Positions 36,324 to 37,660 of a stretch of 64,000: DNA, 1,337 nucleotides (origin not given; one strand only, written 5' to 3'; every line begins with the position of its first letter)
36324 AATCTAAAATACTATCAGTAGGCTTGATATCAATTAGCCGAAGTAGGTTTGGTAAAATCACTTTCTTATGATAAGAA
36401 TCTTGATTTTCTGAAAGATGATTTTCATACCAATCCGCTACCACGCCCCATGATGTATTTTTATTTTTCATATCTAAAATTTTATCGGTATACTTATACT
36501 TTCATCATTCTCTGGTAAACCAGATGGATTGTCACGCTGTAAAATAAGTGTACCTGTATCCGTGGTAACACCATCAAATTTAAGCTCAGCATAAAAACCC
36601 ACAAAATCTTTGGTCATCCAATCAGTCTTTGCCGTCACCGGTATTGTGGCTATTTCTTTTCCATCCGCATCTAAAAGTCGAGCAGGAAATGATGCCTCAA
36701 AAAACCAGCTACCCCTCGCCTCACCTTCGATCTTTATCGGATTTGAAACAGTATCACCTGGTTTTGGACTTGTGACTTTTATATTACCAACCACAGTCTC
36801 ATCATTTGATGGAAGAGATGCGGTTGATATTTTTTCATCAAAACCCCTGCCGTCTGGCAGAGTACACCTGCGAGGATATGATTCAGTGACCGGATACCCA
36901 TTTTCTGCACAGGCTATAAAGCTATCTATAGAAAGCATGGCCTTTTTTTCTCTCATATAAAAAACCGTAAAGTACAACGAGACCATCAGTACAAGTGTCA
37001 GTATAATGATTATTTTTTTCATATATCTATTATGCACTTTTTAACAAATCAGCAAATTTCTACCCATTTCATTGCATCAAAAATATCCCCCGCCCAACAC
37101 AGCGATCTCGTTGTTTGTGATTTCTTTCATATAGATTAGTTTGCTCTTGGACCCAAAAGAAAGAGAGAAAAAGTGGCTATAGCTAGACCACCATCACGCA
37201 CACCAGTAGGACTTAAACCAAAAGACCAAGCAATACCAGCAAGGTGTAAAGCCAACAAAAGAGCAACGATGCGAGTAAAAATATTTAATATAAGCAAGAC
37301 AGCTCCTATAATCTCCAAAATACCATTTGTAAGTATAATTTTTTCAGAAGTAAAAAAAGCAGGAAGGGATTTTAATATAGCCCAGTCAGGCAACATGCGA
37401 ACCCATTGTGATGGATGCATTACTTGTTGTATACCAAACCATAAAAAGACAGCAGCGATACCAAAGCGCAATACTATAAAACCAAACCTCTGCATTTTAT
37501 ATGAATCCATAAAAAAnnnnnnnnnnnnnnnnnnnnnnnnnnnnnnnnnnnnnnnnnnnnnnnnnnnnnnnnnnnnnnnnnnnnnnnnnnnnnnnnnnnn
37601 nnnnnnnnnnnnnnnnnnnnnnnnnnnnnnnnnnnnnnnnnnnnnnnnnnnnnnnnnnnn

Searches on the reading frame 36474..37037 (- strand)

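Call 5: search_protein_families(library=pfam, proteins=[window:36474-37037:-], max_evalue=0.01)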
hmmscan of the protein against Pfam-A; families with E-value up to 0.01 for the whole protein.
window:36474-37037:- (187 aa): 1 family
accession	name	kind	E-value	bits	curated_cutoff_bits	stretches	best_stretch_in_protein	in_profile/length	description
PF10648.15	Gmad2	-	4.4e-16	59.4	25.7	1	85-171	1-82/86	Immunoglobulin-like domain of bacterial spore germination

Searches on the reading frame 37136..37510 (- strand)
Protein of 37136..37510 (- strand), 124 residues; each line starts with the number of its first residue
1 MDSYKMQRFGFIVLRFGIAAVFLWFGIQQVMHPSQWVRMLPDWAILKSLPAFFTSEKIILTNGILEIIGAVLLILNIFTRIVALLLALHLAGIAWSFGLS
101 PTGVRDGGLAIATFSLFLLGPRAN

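Call 5: search_protein_families(library=pfam, proteins=[window:37136-37510:-], max_evalue=0.01)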
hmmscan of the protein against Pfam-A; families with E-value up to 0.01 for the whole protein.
window:37136-37510:- (124 aa): 2 families
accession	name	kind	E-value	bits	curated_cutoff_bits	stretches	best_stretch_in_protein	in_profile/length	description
PF07681.17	DoxX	-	3.4e-08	34.4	23.6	1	12-97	3-83/85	DoxX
PF07291.16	MauE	-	0.00019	22.2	27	1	12-95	6-85/128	Methylamine utilisation protein MauE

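Call 6: search_protein_families(library=ncbifam, proteins=[window:37136-37510:-], max_evalue=0.01)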
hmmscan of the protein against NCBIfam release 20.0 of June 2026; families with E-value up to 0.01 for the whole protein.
window:37136-37510:- (124 aa): 0 families
